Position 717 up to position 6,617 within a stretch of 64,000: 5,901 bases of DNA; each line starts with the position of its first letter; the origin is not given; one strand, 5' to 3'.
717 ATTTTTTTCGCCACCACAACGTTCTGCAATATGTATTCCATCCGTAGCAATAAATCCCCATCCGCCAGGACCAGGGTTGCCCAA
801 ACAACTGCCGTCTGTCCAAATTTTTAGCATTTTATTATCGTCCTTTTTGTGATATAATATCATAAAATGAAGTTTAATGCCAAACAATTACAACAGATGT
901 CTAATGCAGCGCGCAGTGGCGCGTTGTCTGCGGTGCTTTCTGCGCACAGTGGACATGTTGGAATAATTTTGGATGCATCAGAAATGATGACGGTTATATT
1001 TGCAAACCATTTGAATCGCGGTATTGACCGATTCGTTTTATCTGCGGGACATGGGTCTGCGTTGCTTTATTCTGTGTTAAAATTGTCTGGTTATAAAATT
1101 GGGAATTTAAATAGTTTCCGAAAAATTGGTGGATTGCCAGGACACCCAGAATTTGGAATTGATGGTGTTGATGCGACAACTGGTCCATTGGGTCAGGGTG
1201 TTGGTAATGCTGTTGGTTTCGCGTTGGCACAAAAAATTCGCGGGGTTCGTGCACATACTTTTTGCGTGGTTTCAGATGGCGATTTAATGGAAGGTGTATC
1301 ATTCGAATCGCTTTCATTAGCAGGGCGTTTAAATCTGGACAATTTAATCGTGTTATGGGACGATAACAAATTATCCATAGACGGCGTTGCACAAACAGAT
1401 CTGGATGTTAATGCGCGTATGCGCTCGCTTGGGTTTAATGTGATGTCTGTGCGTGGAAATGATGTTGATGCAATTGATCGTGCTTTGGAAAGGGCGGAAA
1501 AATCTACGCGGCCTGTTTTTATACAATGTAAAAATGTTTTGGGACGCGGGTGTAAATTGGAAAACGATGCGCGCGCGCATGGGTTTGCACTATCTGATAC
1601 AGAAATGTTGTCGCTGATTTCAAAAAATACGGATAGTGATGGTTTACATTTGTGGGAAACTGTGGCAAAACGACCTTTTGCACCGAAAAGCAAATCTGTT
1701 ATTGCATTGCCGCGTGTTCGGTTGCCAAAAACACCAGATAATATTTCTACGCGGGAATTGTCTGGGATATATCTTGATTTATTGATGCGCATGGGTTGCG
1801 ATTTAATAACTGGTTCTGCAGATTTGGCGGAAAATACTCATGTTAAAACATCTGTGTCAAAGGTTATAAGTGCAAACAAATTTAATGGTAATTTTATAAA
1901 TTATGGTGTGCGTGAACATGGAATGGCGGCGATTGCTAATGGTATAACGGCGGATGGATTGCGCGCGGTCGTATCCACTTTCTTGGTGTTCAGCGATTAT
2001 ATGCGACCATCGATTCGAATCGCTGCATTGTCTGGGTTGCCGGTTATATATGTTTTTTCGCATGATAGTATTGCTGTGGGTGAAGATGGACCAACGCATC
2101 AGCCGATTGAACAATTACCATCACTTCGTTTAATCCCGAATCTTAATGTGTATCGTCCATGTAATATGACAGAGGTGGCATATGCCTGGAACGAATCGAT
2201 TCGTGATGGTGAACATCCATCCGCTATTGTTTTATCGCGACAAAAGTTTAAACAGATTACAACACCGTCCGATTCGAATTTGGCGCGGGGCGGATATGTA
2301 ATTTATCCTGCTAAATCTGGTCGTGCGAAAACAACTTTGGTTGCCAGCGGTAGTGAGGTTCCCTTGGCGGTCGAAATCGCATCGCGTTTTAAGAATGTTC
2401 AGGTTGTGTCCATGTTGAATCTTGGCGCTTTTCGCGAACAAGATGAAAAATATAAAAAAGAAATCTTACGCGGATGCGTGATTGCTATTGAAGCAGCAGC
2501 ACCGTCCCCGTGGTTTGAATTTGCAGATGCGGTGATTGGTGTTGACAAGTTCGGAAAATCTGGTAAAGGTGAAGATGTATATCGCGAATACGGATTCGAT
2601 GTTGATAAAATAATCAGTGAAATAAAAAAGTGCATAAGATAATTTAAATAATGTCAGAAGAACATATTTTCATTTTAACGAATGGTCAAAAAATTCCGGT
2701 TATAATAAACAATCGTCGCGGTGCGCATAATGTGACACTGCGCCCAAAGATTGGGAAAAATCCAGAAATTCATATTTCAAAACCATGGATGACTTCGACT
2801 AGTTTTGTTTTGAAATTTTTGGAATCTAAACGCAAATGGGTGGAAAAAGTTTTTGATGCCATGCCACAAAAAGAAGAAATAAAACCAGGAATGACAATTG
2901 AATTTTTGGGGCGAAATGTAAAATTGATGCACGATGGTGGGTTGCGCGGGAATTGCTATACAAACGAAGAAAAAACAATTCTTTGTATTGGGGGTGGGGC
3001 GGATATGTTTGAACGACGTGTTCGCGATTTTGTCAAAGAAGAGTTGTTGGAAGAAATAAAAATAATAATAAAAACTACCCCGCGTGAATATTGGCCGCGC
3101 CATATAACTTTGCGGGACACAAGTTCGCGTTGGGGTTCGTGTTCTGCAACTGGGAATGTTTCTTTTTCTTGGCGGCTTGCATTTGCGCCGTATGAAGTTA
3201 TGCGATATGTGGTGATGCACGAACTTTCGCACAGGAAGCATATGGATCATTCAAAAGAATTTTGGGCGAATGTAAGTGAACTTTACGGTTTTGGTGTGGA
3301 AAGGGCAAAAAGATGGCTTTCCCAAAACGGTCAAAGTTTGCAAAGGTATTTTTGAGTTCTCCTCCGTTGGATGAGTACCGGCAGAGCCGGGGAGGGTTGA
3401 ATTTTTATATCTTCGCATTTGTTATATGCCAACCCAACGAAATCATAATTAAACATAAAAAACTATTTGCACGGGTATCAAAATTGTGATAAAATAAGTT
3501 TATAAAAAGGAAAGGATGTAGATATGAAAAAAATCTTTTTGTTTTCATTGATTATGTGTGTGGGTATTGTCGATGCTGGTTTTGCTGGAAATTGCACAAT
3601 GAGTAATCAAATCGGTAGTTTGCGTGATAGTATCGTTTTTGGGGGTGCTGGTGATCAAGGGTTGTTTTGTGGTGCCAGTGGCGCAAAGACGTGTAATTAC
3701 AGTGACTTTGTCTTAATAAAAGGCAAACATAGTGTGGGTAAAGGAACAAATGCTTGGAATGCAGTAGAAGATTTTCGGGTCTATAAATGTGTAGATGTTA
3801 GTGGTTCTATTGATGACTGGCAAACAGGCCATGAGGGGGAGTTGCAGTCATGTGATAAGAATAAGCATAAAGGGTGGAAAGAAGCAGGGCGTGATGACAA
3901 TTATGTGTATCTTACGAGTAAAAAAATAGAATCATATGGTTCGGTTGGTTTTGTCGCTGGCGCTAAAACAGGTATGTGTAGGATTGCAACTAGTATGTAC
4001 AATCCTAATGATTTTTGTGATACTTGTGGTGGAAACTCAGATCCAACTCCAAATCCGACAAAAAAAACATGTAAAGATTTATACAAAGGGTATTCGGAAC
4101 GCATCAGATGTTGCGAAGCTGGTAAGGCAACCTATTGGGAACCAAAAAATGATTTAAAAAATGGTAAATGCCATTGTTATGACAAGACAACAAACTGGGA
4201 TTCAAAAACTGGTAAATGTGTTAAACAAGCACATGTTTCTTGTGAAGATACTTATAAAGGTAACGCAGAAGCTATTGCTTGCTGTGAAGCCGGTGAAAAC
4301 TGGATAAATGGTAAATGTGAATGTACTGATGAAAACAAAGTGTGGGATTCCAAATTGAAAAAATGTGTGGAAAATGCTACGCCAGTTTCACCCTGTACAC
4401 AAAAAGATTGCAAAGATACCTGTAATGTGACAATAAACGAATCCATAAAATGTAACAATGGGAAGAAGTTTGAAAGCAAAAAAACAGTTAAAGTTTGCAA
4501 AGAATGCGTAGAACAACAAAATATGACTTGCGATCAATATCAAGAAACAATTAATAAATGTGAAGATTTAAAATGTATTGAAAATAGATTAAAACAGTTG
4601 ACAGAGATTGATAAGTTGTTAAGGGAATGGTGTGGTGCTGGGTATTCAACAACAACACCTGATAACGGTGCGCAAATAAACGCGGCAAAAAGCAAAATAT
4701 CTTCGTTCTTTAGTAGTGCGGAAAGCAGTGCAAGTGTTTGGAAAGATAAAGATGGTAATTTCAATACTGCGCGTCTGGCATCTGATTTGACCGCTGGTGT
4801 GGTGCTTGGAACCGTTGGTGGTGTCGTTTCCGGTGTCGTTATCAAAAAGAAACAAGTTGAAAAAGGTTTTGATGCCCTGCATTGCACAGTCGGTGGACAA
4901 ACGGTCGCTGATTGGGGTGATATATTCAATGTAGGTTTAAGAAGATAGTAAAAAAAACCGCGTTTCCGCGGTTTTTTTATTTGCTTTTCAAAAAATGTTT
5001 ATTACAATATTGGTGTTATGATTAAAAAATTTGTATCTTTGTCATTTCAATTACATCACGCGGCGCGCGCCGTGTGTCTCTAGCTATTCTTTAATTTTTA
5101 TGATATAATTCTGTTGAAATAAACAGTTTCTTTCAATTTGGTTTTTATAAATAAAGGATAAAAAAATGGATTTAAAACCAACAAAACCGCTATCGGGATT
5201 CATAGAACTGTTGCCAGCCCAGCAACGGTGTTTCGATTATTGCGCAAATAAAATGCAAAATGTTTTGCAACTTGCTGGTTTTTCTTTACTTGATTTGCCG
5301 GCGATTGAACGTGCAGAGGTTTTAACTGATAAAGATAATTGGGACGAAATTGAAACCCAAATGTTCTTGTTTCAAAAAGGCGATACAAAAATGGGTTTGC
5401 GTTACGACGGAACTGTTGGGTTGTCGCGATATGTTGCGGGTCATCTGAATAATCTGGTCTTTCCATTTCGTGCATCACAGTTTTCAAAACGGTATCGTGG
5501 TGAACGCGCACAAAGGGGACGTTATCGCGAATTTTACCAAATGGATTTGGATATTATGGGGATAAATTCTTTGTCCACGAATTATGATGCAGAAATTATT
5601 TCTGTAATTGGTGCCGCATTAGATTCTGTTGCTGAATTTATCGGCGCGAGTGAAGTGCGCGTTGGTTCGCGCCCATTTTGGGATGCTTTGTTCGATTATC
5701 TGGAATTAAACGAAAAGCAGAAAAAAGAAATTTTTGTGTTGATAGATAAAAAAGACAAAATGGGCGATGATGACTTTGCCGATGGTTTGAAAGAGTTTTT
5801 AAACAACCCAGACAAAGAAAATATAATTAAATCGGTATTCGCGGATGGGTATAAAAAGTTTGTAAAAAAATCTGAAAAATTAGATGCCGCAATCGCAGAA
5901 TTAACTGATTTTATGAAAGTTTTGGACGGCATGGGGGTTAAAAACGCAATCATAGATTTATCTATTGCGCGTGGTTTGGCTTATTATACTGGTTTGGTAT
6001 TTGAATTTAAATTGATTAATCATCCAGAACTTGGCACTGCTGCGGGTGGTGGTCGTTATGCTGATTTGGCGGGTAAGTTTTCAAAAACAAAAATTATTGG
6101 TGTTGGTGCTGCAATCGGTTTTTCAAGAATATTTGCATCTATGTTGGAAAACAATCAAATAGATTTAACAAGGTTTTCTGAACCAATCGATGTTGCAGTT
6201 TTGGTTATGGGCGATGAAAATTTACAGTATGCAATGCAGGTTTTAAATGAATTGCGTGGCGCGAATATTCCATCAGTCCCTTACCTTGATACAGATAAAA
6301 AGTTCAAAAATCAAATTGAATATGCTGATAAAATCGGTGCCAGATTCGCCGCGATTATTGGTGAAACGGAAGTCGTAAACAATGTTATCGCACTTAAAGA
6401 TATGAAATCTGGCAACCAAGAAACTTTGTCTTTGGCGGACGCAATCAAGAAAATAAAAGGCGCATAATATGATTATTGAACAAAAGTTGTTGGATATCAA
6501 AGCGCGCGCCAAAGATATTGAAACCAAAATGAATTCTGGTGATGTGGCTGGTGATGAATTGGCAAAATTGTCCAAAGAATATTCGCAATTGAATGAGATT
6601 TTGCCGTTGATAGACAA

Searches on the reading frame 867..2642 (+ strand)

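Call 54: search_protein_families(library=pfam, proteins=[window:867-2642:+], max_evalue=0.001)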
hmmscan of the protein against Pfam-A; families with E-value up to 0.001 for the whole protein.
window:867-2642:+ (591 aa): 6 families
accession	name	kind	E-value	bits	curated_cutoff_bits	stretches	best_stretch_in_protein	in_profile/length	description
PF00456.26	Transketolase_N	-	2.3e-62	211.3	22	1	9-249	3-270/334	Transketolase, thiamine diphosphate binding domain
PF02779.29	Transket_pyr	-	3e-45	154.4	27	1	292-461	2-172/174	Transketolase, pyrimidine binding domain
PF22613.1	Transketolase_C_1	-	5.1e-24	85.1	27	1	475-578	1-113/113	Transketolase-like TK C-terminal domain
PF13292.11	DXP_synthase_N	-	7.1e-16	58.7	21.2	1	2-172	12-176/274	1-deoxy-D-xylulose-5-phosphate synthase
PF02775.26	TPP_enzyme_C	-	4.8e-07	30.1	21.9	1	104-221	26-151/151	Thiamine pyrophosphate enzyme, C-terminal TPP binding domain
PF00676.26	E1_dh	-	0.00013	21.5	22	1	104-220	99-221/300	Dehydrogenase E1 component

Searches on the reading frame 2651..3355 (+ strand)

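Call 73: search_protein_families(library=pfam, proteins=[window:2651-3355:+], max_evalue=0.001)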
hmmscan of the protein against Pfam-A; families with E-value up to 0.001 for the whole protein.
window:2651-3355:+ (234 aa): 2 families
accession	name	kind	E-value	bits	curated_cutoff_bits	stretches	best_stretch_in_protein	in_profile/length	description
PF01863.23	YgjP-like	-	4.2e-37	128.6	26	1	34-225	7-206/207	YgjP-like, metallopeptidase domain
PF08325.16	WLM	-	3.1e-05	24.6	26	1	177-212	76-111/190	WLM domain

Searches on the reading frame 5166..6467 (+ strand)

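Call 73: search_protein_families(library=pfam, proteins=[window:5166-6467:+], max_evalue=0.001)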
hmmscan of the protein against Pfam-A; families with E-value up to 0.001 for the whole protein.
window:5166-6467:+ (433 aa): 3 families
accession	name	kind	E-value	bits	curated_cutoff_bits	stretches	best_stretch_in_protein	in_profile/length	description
PF13393.11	tRNA-synt_His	-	8.9e-34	117.6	25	1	11-319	1-305/308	Histidyl-tRNA synthetase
PF03129.25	HGTP_anticodon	-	3.8e-16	59.5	21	1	342-431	1-92/94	Anticodon binding domain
PF00587.30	tRNA-synt_2b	-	2e-05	25.2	29.3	1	79-155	14-94/179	tRNA synthetase class II core domain (G, H, P, S and T)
